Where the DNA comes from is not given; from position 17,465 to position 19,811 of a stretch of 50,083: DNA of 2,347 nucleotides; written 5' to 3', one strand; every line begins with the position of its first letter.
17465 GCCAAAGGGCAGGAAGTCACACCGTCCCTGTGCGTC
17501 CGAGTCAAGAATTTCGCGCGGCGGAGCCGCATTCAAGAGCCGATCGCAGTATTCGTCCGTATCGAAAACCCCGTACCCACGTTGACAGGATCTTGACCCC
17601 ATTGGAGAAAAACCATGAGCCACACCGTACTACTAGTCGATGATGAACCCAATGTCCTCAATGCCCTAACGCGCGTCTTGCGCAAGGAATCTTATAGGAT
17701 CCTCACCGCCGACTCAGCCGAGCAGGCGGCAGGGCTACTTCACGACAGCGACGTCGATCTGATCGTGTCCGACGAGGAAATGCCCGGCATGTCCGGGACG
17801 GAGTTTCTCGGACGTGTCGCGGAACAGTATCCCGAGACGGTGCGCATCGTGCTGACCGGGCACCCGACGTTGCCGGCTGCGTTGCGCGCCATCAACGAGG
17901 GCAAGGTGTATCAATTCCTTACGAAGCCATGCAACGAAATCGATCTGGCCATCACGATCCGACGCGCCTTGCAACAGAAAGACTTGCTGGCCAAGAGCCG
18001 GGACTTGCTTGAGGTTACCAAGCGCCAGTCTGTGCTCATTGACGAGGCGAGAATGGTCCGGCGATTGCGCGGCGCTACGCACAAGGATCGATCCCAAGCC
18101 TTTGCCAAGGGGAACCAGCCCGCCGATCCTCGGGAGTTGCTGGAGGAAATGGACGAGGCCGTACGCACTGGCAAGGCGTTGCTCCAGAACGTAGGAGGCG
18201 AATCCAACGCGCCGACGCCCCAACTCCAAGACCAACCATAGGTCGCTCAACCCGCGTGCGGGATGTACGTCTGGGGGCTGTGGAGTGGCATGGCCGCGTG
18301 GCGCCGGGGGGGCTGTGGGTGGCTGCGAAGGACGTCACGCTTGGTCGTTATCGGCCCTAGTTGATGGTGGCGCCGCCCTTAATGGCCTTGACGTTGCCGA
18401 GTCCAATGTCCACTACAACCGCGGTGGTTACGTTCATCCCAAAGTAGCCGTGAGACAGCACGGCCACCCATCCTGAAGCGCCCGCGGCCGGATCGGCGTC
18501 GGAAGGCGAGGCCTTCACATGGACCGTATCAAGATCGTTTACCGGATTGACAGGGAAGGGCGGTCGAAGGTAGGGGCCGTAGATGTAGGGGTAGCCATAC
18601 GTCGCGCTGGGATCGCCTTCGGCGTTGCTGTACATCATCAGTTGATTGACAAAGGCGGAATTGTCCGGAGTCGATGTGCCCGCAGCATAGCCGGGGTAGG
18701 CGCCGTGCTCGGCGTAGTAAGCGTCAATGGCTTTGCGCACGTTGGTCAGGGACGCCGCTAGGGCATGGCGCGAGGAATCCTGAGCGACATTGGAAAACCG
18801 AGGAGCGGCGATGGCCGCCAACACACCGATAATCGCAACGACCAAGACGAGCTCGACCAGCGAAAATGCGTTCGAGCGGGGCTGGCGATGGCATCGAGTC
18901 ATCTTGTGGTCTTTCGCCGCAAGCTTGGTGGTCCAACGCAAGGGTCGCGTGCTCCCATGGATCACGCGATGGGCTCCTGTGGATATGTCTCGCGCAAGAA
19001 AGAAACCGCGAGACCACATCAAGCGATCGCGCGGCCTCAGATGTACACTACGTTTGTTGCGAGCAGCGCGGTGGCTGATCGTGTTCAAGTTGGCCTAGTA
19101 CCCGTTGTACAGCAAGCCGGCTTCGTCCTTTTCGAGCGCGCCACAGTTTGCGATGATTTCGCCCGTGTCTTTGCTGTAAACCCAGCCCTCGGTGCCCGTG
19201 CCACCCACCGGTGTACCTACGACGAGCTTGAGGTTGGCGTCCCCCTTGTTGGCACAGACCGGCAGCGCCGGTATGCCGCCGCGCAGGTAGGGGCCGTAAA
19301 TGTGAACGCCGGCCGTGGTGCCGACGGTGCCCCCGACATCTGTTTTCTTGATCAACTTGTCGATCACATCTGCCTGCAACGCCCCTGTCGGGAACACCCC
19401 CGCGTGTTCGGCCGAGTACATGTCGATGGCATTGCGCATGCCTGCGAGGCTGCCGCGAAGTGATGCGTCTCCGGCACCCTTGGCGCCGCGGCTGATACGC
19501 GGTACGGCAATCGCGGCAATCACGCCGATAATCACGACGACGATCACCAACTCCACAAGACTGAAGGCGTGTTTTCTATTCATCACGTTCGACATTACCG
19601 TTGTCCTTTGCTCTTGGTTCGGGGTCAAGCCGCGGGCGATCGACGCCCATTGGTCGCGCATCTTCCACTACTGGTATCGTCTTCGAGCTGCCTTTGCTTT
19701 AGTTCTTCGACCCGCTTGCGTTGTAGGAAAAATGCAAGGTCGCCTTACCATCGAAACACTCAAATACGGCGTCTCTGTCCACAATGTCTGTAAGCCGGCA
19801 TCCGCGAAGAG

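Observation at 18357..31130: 13-gene operon joining a complete c-di-GMP sensory cassette to a secretin-less PilBCMNO(P)/pseudopilin machine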

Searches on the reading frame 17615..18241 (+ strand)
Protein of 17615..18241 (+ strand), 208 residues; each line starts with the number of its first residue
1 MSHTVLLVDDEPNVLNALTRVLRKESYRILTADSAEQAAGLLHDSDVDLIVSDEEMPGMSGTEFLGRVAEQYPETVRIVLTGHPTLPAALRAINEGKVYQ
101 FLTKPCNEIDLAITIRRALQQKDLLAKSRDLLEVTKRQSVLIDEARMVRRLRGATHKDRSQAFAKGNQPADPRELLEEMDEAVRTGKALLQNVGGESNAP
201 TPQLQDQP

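Call 7: search_protein_families(library=pfam, proteins=[window:17615-18241:+], max_evalue=0.001)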
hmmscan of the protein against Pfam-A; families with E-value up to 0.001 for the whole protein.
window:17615-18241:+ (208 aa): 1 family
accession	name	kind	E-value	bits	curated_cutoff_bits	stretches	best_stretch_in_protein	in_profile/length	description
PF00072.30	Response_reg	-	6.2e-24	84.7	30.2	1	5-114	1-109/111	Response regulator receiver domain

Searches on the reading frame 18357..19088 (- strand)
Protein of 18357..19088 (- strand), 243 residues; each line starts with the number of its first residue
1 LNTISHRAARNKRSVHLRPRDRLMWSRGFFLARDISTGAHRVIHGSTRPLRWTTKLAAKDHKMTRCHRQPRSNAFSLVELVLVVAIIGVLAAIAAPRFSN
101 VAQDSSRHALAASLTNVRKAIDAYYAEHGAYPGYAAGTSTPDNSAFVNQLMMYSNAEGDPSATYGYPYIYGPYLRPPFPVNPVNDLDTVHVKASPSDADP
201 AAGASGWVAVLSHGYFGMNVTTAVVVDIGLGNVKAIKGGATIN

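Call 5: search_protein_families(library=pfam, proteins=[window:18357-19088:-], max_evalue=0.1)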
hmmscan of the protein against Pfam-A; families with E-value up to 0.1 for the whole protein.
window:18357-19088:- (243 aa): 2 families
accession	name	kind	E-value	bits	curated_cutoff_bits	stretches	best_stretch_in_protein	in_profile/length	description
PF07963.17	N_methyl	-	6.4e-06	26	21.2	1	71-95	3-27/27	Prokaryotic N-terminal methylation motif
PF16732.10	ComP_DUS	-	0.082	14.2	27.3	0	96-146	1-49/87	Type IV minor pilin ComP, DNA uptake sequence receptor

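Call 9: search_protein_families(library=ncbifam, proteins=[window:18357-19088:-], max_evalue=0.01)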
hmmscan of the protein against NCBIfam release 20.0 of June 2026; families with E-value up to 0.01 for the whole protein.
window:18357-19088:- (243 aa): 7 families
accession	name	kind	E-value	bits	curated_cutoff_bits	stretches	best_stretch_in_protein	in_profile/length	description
TIGR01710.1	typeII_sec_gspG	equivalog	1.4e-09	38.1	88.85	1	74-170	2-101/134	type II secretion system major pseudopilin GspG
NF041775.1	typeIV_PilA_Myxo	equivalog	2.7e-09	37.3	400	1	69-136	7-74/214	type IV pilin protein PilA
NF007862.0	PRK10574.1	equivalog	2.6e-06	27.6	138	1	73-148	5-83/145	prepilin peptidase-dependent pilin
TIGR02532.1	IV_pilin_GFxxxE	domain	6e-05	22.7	16.3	1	74-95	3-24/24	prepilin-type N-terminal cleavage/methylation domain-containing protein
NF040999.1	pilin_ComGC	equivalog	0.00031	20.9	75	1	73-132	2-61/84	competence type IV pilus major pilin ComGC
TIGR02596.1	TIGR02596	subfamily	0.00065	19.8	70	1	75-116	1-42/196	Verru_Chthon cassette protein D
TIGR01708.2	typeII_sec_gspH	equivalog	0.004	17.2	80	1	75-106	4-35/169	type II secretion system minor pseudopilin GspH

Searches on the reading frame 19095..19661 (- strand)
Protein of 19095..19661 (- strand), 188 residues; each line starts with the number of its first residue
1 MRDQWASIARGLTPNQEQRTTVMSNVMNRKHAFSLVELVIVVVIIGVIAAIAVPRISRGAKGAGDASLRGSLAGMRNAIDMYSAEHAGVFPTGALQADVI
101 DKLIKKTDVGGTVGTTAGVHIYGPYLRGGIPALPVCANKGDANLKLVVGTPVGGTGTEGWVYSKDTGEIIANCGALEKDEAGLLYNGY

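Call 5: search_protein_families(library=pfam, proteins=[window:19095-19661:-], max_evalue=0.1)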
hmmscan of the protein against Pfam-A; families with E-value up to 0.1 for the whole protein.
window:19095-19661:- (188 aa): 1 family
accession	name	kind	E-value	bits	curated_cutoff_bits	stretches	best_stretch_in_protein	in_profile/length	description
PF07963.17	N_methyl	-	2.7e-07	30.3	21.2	1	27-52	1-26/27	Prokaryotic N-terminal methylation motif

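Call 9: search_protein_families(library=ncbifam, proteins=[window:19095-19661:-], max_evalue=0.01)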
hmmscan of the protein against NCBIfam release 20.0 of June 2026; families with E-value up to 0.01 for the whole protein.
window:19095-19661:- (188 aa): 6 families
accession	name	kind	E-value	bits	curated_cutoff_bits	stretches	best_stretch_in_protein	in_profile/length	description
TIGR01710.1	typeII_sec_gspG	equivalog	2.6e-08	34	88.85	1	32-93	2-62/134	type II secretion system major pseudopilin GspG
NF041775.1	typeIV_PilA_Myxo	equivalog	4.4e-06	26.8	400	1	24-56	4-36/214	type IV pilin protein PilA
TIGR02532.1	IV_pilin_GFxxxE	domain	5.6e-06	26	16.3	1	31-53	2-24/24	prepilin-type N-terminal cleavage/methylation domain-containing protein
NF007862.0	PRK10574.1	equivalog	1.2e-05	25.5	138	1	27-89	1-63/145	prepilin peptidase-dependent pilin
NF040999.1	pilin_ComGC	equivalog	3.9e-05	23.7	75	1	31-88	2-59/84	competence type IV pilus major pilin ComGC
TIGR01708.2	typeII_sec_gspH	equivalog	0.0053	16.8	80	1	33-55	4-26/169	type II secretion system minor pseudopilin GspH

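Call 43: find_related_loci(query=A5, collection=metagenome_contigs, flank=10000)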
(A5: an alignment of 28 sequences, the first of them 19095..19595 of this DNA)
Query A5 (166 aa) in metagenome_contigs; peptide patterns used: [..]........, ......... (x = any residue, [..] = any of these).
600 stretches matched a pattern (row limit reached: there are more); 283 encode a relative of the query (tblastn E <= 1e-3); the best 80 are kept; 80 distinct loci.
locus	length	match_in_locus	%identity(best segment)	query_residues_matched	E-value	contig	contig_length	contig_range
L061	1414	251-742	72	1-166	2e-68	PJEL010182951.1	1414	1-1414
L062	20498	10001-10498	72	3-166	3e-65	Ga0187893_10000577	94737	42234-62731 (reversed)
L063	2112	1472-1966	69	3-166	2e-58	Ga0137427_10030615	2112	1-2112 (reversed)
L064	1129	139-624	66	6-166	4e-61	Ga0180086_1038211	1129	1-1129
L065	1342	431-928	63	1-166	8e-59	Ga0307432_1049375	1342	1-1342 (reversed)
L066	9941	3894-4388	68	1-166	7e-56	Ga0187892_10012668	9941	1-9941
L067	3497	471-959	59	1-166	2e-48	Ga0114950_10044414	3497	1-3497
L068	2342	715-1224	58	1-166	2e-46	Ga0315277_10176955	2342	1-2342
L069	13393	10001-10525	55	4-166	1e-43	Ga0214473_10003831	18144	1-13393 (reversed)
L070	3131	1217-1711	57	6-166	2e-43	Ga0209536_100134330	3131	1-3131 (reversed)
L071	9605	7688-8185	58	1-166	2e-42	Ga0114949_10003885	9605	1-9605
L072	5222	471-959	56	7-166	3e-42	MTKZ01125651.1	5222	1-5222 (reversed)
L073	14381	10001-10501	55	1-166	5e-42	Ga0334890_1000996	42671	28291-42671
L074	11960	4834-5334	55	1-166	5e-42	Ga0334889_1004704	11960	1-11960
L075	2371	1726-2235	56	1-166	5e-42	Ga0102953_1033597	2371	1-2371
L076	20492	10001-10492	57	7-166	2e-41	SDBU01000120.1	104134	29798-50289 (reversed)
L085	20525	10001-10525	49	2-166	7e-40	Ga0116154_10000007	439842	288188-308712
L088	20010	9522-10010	57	4-164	1e-39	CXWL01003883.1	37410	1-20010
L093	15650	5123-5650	51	1-166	9e-39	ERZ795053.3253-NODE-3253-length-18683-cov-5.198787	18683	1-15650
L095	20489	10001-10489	57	4-166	1e-38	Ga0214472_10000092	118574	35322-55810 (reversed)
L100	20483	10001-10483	53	7-166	2e-37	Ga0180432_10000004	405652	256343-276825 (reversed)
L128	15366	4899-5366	53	7-166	1e-31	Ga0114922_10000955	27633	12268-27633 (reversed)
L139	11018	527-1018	51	4-166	4e-30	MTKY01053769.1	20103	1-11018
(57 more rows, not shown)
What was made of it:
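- Tried and rejected: Pseudopilin 1 was used instead (call 43).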

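Call 46: search_protein_families(library=pfam, proteins=[L095:11260-11847:+, L095:11870-12955:+, L095:12952-13515:+, L095:13502-14749:+, L100:14645-16501:+, L100:16498-17733:+, L076:16611-18200:+, L076:14244-14720:+, L128:8992-9801:+, L100:17898-19709:+], max_evalue=0.05)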
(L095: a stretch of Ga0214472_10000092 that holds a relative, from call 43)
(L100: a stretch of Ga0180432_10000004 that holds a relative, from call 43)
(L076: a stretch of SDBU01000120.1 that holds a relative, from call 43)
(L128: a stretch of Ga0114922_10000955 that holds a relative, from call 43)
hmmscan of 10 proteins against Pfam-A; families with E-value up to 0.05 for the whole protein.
L095:11260-11847:+ (195 aa): 2 families
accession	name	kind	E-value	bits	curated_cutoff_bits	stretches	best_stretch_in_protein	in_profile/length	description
PF12019.13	GspH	-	9e-06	26.6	21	1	71-176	1-108/108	Type II transport protein GspH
PF07963.17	N_methyl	-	0.00015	21.7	21.2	1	32-56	3-27/27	Prokaryotic N-terminal methylation motif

L095:11870-12955:+ (361 aa): 2 families
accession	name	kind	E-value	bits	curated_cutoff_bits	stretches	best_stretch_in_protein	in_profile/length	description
PF07963.17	N_methyl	-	0.0014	18.5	21.2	1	7-31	2-26/27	Prokaryotic N-terminal methylation motif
PF05475.17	Chlam_vir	-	0.046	13.9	25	0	59-104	37-83/146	Pgp3 C-terminal domain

L095:12952-13515:+ (187 aa): 1 family
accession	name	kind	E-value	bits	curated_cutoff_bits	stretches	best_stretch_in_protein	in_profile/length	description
PF07963.17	N_methyl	-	1.2e-05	25.1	21.2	1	15-39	3-27/27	Prokaryotic N-terminal methylation motif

L095:13502-14749:+ (415 aa): 1 family
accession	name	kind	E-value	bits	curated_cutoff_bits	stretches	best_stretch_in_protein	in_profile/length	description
PF04519.19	Bactofilin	-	0.00025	21.7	27.9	0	346-374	57-85/98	Polymer-forming cytoskeletal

L100:14645-16501:+ (618 aa): 4 families
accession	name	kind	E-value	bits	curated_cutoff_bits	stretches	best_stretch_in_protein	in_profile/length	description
PF00263.26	Secretin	-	2.4e-35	122.1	27.5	1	314-472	1-169/169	Bacterial type II and III secretion system protein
PF07660.19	STN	-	5.1e-09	36.2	28.4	1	82-127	2-50/52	Secretin and TonB N terminus short domain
PF03958.22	Secretin_N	-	1.4e-07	32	28.2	1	147-226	2-69/69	Bacterial type II/III secretion system short domain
PF21305.2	type_II_gspD_N0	-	0.012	15.9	27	1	64-95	4-35/71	GspD-like, N0 domain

L100:16498-17733:+ (411 aa): 30 families (the best 25 are shown)
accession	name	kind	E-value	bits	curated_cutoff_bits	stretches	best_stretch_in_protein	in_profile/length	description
PF14559.12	TPR_19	-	2.1e-33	114.9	25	5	125-188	4-67/68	Tetratricopeptide repeat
PF13432.12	TPR_16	-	2.8e-27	95.2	32.7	3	331-395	2-65/65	Tetratricopeptide repeat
PF13428.12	TPR_14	-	2.1e-25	87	23.5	4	327-369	2-44/44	Tetratricopeptide repeat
PF07719.23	TPR_2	-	6.8e-21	73.1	27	2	181-213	2-34/34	Tetratricopeptide repeat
PF13431.12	TPR_17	-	1.2e-19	69.3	24.4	0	67-99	2-34/34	Tetratricopeptide repeat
PF00515.34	TPR_1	-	8.5e-16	57.5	27.8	1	182-213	3-34/34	Tetratricopeptide repeat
PF23914.1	TPR_CcmH_CycH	-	3.5e-14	53.4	42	2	281-394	39-154/158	Cytochrome c-type biogenesis protein H TPR domain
PF13181.12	TPR_8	-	5.4e-13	48.4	25.7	1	183-213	4-34/34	Tetratricopeptide repeat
PF13414.12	TPR_11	-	2.9e-11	43.3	26.8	2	188-222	2-36/42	TPR repeat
PF12895.13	ANAPC3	-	8.5e-10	39.2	27.2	1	310-370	7-66/82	Anaphase-promoting complex, cyclosome, subunit 3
PF13424.12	TPR_12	-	1.1e-09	38.8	30.1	1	87-142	12-75/77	Tetratricopeptide repeat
PF25063.1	ARM_TT21_C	-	2.6e-09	37.7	35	1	76-142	93-159/209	Tetratricopeptide repeat protein 21 C-terminal ARM domain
PF13429.12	TPR_15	-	8.3e-08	32.4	26.2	1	144-308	111-264/280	Tetratricopeptide repeat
PF14561.12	TPR_20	-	1.4e-07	32.2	25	0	206-267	14-74/90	Tetratricopeptide repeat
PF16918.11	PknG_TPR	-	2.8e-07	30.1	27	2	60-146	71-162/340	Protein kinase G tetratricopeptide repeat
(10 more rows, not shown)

L076:16611-18200:+ (529 aa): 1 family
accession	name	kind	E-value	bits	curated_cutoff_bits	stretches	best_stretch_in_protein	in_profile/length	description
PF04892.17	VanZ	-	2e-19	70.9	30.1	3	92-171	55-121/126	VanZ like family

L076:14244-14720:+ (158 aa): 0 families

L128:8992-9801:+ (269 aa): 0 families

L100:17898-19709:+ (603 aa): 17 families
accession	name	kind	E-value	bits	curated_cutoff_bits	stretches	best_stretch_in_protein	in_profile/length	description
PF13424.12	TPR_12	-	1.4e-11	44.8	30.1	2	414-474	9-76/77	Tetratricopeptide repeat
PF00515.34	TPR_1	-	3.1e-09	36.7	27.8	1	484-506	4-26/34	Tetratricopeptide repeat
PF13176.12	TPR_7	-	2.1e-07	30.9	27.9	2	486-506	4-24/36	Tetratricopeptide repeat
PF07719.23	TPR_2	-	2.2e-07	30.9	27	1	409-436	2-29/34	Tetratricopeptide repeat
PF01535.26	PPR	-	2.7e-07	30.8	25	0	487-510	6-29/31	PPR repeat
PF13428.12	TPR_14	-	8e-06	26.5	23.5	0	485-511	5-31/44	Tetratricopeptide repeat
PF13432.12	TPR_16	-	1.7e-05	25.6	32.7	0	396-436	21-59/65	Tetratricopeptide repeat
PF13174.12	TPR_6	-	2.2e-05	25.3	26.3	0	486-507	5-26/33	Tetratricopeptide repeat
PF13181.12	TPR_8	-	0.00011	22.5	25.7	0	408-436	1-29/34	Tetratricopeptide repeat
PF14559.12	TPR_19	-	0.00027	21.6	25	0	280-329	21-68/68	Tetratricopeptide repeat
PF13374.12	TPR_10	-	0.00045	20.6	27.5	1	408-438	2-32/42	Tetratricopeptide repeat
PF13041.12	PPR_2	-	0.0009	19.7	30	0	490-510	12-32/50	PPR repeat family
PF17826.7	DUF5588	-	0.0044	16.4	30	0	490-549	58-114/362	Family of unknown function (DUF5588)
PF14938.12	SNAP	-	0.011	15.7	25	0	451-511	121-185/282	Soluble NSF attachment protein, SNAP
PF13646.12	HEAT_2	-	0.024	15.4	27.7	1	401-469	12-70/88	HEAT repeats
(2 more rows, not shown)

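Call 47: search_protein_families(library=pfam, proteins=[L093:6651-7742:+, L093:7840-8892:+, L093:8903-9595:+, L093:9616-11424:+, L093:11321-12454:+, L093:12461-13648:+, L139:5886-7676:+, L085:13486-15210:+, L085:16210-17979:+, L088:12482-14242:+], max_evalue=0.01)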
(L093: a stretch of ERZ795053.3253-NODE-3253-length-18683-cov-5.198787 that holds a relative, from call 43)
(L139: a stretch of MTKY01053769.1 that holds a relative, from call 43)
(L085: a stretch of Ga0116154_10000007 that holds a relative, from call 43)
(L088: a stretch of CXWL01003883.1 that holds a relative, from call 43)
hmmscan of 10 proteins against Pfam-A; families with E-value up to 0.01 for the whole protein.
L093:6651-7742:+ (363 aa): 8 families
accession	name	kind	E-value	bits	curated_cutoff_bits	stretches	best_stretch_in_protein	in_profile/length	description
PF12728.13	HTH_17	-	5.2e-05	23.9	27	1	4-41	2-39/51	Helix-turn-helix domain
PF13542.12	HTH_Tnp_ISL3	-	6.8e-05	22.7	27.4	1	4-25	27-48/51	Helix-turn-helix domain of transposase family ISL3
PF13384.12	HTH_23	-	8.1e-05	22.8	24.6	1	4-25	18-39/50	Homeodomain-like domain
PF13404.12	HTH_AsnC-type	-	0.00034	20.8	27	1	4-25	18-39/42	AsnC-type helix-turn-helix domain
PF02954.25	HTH_8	-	0.00058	20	22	1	7-25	22-40/42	Bacterial regulatory protein, Fis family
PF08279.18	HTH_11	-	0.0031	17.8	25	1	10-25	22-37/55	HTH domain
PF08281.18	Sigma70_r4_2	-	0.0064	16.6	25.7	0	4-24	27-47/54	Sigma-70, region 4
PF16034.10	JAKMIP_CC3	-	0.0097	16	30.2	0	189-231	121-162/200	JAKMIP CC3 domain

L093:7840-8892:+ (350 aa): 1 family
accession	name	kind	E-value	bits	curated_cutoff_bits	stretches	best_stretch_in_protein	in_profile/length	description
PF01207.24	Dus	-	4.8e-51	174.2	20.4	1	16-314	3-295/311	Dihydrouridine synthase (Dus)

L093:8903-9595:+ (230 aa): 0 families

L093:9616-11424:+ (602 aa): 0 families

L093:11321-12454:+ (377 aa): 0 families

L093:12461-13648:+ (395 aa): 0 families

L139:5886-7676:+ (596 aa): 3 families
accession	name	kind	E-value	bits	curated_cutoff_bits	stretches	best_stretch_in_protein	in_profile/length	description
PF00263.26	Secretin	-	1e-35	123.3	27.5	1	302-458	2-169/169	Bacterial type II and III secretion system protein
PF03958.22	Secretin_N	-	5.1e-09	36.6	28.2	1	133-213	1-69/69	Bacterial type II/III secretion system short domain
PF07660.19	STN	-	3.9e-05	23.8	28.4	1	71-116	2-50/52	Secretin and TonB N terminus short domain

L085:13486-15210:+ (574 aa): 0 families

L085:16210-17979:+ (589 aa): 0 families

L088:12482-14242:+ (586 aa): 1 family
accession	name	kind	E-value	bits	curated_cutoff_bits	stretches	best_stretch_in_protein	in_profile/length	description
PF13385.13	Laminin_G_3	-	4.8e-21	75.9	27.6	1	431-577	7-150/151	Concanavalin A-like lectin/glucanases superfamily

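Call 80: search_protein_families(library=ncbifam, proteins=[L139:5886-7676:+, L095:11260-11847:+, L095:11870-12955:+, L095:12952-13515:+, L095:13502-14749:+], max_evalue=0.01)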
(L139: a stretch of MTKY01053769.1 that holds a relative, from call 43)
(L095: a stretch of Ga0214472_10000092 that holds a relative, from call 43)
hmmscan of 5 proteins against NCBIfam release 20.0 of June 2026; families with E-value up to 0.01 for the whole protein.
L139:5886-7676:+ (596 aa): 9 families
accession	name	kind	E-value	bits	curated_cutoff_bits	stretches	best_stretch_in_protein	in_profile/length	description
TIGR02515.1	IV_pilus_PilQ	subfamily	2.9e-58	197.9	284.35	1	48-458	4-428/428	type IV pilus secretin PilQ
TIGR02517.1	type_II_gspD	equivalog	1e-55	189.4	351.35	2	164-463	278-596/600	type II secretion system secretin GspD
TIGR02519.1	pilus_MshL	equivalog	2.9e-35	121.7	250.2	1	187-457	9-290/290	pilus (MSHA type) biogenesis protein MshL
TIGR02516.1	type_III_yscC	equivalog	2e-30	105.8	238.45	1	183-458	205-462/463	type III secretion system outer membrane ring subunit SctC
NF010083.0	PRK13568.1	equivalog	1.3e-25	90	554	1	40-458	20-418/419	DNA uptake porin HofQ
NF007851.2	PRK10560.1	exception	1.5e-22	80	598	2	299-458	248-410/412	DNA uptake porin HofQ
NF042912.1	Amuc_1098_fam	equivalog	9.3e-19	66.9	750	1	386-457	725-796/805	Amuc_1098 family type IV pilus outer membrane protein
NF011873.0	PRK15346.1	equivalog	1.5e-13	50.3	524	1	349-452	379-487/499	EscC/YscC/HrcC family type III secretion system outer membrane ring protein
TIGR02520.1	pilus_B_mal_scr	equivalog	1.4e-05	23.9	287.65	0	298-453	342-510/513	PilN family type IVB pilus formation outer membrane protein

L095:11260-11847:+ (195 aa): 7 families
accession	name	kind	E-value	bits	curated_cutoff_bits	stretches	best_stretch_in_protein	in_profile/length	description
NF047827.1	T3SSXpsH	equivalog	1.9e-09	37.4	160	1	36-177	3-137/145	type II secretion system protein XpsH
TIGR02596.1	TIGR02596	subfamily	1.9e-08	34.6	70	1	36-89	1-54/196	Verru_Chthon cassette protein D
TIGR01708.2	typeII_sec_gspH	equivalog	2.6e-06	27.6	80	1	35-98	3-66/169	type II secretion system minor pseudopilin GspH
NF040982.1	ComGD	equivalog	1.4e-05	25.5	70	1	34-117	2-80/139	competence type IV pilus minor pilin ComGD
NF007800.0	PRK10506.1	equivalog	5.2e-05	23.1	158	1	33-173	8-144/163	prepilin peptidase-dependent protein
TIGR02532.1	IV_pilin_GFxxxE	domain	0.00026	20.7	16.3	1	34-56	2-24/24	prepilin-type N-terminal cleavage/methylation domain-containing protein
TIGR01710.1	typeII_sec_gspG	equivalog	0.0053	16.8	88.85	1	34-64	1-31/134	type II secretion system major pseudopilin GspG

L095:11870-12955:+ (361 aa): 0 families

L095:12952-13515:+ (187 aa): 7 families
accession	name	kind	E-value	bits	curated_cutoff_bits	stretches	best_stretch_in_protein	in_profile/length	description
TIGR01707.1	gspI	equivalog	2.6e-06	27.8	44.35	1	18-91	1-73/101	type II secretion system minor pseudopilin GspI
TIGR02523.1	type_IV_pilV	equivalog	9.2e-06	26.2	52.2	1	17-86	2-71/139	type IV pilus modification protein PilV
TIGR02532.1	IV_pilin_GFxxxE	domain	1.5e-05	24.7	16.3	1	16-39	1-24/24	prepilin-type N-terminal cleavage/methylation domain-containing protein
NF038303.1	EPS_HpsB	equivalog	0.00013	22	150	1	16-37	2-23/211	hormogonium polysaccharide secretion pseudopilin HpsB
NF040999.1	pilin_ComGC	equivalog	0.00044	20.4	75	1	17-37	2-22/84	competence type IV pilus major pilin ComGC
NF040982.1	ComGD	equivalog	0.00089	19.7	70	1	17-46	2-30/139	competence type IV pilus minor pilin ComGD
TIGR02596.1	TIGR02596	subfamily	0.0012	18.9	70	1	19-66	1-45/196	Verru_Chthon cassette protein D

L095:13502-14749:+ (415 aa): 0 families
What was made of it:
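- Closest known: Type IVa pilus and type II secretion machines. Different: Every core protein scores below both sets of equivalog cut-offs (calls 9, 80).
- Relatives have GspH- and GspI-like minor pseudopilins (calls 9, 46, 80).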
